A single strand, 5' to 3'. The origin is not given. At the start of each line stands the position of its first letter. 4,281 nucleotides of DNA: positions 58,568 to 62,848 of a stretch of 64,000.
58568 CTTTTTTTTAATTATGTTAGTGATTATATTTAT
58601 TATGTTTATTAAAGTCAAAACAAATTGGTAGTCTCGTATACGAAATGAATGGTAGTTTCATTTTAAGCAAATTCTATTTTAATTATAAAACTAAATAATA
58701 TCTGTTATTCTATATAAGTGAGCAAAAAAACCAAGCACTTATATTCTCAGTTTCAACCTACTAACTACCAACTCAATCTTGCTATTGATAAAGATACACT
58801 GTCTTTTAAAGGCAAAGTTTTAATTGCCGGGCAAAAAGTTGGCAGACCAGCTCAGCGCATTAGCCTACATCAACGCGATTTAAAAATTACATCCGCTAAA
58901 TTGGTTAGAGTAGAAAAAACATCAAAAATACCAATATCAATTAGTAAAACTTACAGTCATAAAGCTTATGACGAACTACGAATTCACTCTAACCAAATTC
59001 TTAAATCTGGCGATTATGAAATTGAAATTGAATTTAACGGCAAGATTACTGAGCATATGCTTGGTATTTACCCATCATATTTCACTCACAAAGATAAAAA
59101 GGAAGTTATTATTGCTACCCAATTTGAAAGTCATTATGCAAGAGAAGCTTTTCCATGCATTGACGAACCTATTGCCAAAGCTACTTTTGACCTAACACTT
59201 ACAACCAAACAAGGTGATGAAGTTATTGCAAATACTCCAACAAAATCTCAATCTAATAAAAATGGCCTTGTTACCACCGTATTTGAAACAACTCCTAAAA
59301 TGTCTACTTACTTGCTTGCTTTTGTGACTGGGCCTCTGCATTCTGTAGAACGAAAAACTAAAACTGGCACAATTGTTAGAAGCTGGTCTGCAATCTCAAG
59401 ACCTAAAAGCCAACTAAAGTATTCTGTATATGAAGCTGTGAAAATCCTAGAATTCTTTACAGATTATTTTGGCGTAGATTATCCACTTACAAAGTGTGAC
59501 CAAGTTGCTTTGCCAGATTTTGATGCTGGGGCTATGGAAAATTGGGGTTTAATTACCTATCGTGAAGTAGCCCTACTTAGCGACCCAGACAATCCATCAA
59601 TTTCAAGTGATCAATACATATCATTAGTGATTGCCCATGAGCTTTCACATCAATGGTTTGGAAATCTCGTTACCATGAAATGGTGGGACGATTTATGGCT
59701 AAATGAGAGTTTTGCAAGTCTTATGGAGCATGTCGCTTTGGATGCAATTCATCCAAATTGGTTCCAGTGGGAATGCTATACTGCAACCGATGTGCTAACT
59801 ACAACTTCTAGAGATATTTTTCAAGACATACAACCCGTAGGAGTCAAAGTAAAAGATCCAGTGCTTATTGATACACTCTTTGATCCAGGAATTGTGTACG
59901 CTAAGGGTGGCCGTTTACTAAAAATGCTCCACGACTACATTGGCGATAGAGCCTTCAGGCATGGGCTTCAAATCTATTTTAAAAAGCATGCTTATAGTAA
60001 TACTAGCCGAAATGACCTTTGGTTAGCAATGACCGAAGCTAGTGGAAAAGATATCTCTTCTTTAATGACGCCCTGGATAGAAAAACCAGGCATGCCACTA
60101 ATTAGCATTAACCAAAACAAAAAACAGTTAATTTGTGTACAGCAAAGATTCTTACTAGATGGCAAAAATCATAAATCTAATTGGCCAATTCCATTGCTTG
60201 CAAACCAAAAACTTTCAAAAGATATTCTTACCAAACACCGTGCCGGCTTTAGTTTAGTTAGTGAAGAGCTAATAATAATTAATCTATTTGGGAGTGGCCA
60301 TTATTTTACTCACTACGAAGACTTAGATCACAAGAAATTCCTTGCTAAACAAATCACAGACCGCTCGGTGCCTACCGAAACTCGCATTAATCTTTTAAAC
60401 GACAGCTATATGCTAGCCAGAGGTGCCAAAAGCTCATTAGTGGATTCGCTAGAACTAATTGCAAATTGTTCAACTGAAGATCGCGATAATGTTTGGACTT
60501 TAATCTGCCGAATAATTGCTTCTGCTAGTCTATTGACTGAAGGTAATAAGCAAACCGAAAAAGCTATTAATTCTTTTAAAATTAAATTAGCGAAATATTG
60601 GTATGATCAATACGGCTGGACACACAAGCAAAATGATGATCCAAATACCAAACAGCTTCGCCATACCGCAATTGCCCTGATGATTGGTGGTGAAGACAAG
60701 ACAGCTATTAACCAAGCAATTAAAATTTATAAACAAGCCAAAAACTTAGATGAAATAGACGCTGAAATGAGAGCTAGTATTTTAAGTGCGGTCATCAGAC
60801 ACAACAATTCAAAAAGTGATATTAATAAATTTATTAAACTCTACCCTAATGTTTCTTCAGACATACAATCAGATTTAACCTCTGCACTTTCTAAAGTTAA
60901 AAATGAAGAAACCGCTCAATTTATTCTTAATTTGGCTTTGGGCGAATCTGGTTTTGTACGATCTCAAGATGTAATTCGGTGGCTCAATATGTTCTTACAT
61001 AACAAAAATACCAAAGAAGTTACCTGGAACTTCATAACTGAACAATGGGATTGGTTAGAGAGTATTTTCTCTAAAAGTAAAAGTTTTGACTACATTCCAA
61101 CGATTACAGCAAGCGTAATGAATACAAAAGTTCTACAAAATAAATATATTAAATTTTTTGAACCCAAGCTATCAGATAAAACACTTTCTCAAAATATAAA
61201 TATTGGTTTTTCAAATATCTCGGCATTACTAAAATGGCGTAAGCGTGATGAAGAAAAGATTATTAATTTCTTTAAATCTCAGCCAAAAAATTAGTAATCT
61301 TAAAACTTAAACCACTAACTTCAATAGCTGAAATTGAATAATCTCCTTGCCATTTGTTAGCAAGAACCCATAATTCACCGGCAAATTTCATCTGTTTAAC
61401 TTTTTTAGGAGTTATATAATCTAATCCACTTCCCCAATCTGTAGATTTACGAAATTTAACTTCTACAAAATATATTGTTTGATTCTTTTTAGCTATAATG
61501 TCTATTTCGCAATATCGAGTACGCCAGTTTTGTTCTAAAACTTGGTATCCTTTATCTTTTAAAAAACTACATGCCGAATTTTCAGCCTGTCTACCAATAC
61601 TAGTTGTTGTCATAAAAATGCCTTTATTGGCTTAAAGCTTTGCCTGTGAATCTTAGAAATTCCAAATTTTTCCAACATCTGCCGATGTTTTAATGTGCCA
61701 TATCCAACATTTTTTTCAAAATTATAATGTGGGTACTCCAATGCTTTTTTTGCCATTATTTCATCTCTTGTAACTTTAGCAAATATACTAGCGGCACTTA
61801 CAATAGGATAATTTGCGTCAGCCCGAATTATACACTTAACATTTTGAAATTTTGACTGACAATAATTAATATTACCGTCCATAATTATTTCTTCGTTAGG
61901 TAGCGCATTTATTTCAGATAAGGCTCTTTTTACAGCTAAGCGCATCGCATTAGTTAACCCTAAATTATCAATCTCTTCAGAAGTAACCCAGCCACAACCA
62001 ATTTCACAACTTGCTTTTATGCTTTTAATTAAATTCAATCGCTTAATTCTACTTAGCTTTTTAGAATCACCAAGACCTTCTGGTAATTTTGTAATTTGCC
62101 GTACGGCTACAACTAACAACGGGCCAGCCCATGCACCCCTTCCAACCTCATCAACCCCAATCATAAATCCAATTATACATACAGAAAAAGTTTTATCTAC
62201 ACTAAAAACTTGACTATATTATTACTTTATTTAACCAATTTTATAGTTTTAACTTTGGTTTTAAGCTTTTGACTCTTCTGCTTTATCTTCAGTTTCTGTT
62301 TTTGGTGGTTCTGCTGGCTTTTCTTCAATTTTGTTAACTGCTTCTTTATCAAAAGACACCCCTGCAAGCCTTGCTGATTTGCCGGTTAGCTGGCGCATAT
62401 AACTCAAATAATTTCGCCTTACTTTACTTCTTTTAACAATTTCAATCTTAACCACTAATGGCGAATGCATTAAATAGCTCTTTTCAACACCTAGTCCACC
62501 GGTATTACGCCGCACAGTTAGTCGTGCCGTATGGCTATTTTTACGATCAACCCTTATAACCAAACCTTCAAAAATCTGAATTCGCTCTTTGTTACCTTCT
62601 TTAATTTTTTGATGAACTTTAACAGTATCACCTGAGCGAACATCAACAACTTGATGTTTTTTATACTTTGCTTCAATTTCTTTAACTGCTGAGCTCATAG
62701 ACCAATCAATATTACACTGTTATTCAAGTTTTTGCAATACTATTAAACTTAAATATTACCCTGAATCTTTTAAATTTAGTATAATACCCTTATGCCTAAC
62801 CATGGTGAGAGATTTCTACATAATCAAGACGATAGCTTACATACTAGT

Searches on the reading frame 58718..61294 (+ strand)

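Call 7: search_protein_families(library=ncbifam, proteins=[window:58718-61294:+])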
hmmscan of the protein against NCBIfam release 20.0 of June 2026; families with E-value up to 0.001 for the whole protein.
window:58718-61294:+ (858 aa): 3 families
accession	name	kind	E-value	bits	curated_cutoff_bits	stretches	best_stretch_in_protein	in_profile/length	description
TIGR02412.1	pepN_strep_liv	equivalog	2.5e-79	267.6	591.2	1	82-473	73-458/832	aminopeptidase N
TIGR02414.1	pepN_proteo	equivalog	3.1e-36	124.9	718.2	1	12-493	7-479/868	aminopeptidase N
TIGR02411.1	leuko_A4_hydro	equivalog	9.9e-33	113.7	761.7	1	6-438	5-417/600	leukotriene-A(4) hydrolase/aminopeptidase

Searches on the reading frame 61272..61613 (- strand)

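Call 12: search_protein_families(library=pfam, proteins=[window:61272-61613:-], max_evalue=0.00001)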
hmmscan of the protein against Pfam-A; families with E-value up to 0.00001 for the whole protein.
window:61272-61613:- (113 aa): 2 families
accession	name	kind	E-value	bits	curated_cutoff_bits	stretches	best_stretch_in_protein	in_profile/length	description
PF02021.23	UPF0102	-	2.6e-22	79.4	23.6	1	10-84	1-71/80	Uncharacterised protein family UPF0102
PF08378.17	NERD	-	1.7e-06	28.9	22.1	1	7-62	2-64/111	Nuclease-related domain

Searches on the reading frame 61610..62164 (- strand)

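Call 12: search_protein_families(library=pfam, proteins=[window:61610-62164:-], max_evalue=0.00001)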
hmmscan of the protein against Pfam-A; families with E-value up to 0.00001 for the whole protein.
window:61610-62164:- (184 aa): 1 family
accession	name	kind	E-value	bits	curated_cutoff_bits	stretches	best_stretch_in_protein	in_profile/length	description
PF01351.25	RNase_HII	-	1.2e-31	110.6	25.8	1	2-179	1-198/199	Ribonuclease HII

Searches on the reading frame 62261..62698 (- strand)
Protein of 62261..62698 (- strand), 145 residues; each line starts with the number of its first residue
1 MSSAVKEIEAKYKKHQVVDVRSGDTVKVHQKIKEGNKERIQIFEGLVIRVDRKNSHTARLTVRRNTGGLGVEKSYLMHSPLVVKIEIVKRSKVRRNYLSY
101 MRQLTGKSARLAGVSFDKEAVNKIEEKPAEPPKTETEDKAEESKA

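Call 12: search_protein_families(library=pfam, proteins=[window:62261-62698:-], max_evalue=0.00001)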
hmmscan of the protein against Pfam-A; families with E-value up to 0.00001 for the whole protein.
window:62261-62698:- (145 aa): 1 family
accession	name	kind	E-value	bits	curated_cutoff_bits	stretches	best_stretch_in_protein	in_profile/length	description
PF01245.26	Ribosomal_L19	-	8.1e-34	116.4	22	1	4-111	2-108/111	Ribosomal protein L19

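Call 38: find_encoding_contigs(protein=window:62261-62698:-, flank=10000, max_places=3)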
Protein window:62261-62698:- (145 aa): 18 contigs read that carry it; 3 places shown.
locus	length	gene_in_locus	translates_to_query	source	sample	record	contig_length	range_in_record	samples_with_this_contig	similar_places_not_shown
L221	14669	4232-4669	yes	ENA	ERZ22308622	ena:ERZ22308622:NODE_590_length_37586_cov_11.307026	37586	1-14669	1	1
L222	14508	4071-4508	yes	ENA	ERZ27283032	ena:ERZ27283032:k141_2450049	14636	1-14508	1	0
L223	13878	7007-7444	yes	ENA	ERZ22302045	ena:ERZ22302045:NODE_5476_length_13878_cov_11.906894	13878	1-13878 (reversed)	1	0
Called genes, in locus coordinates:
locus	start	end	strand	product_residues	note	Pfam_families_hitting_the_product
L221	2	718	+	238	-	?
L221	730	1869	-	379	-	PF00390:malic, PF03949:Malic_M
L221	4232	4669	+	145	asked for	PF01245:Ribosomal_L19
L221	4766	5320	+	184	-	PF01351:RNase_HII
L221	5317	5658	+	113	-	PF08378:NERD (weak), PF02021:UPF0102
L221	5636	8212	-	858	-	PF17900:Peptidase_M1_N, PF01433:Peptidase_M1, PF11838:ERAP1_C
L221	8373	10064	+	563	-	-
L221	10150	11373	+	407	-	PF08529:NusA_N, PF00575:S1 (weak), PF13184:KH_NusA_1st, PF07650:KH_2 (weak), PF26594:KH_NusA_2nd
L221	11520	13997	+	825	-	PF02861:Clp_N, PF05621:TniB (weak), PF00004:AAA, PF17871:AAA_lid_9, PF00004:AAA, PF07724:AAA_2, PF07728:AAA_5, PF10431:ClpB_D2-small, +7 more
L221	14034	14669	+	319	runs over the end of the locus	-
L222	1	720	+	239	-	?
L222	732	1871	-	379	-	PF00390:malic, PF03949:Malic_M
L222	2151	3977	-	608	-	-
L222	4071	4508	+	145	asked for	PF01245:Ribosomal_L19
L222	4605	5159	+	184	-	PF01351:RNase_HII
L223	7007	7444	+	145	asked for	PF01245:Ribosomal_L19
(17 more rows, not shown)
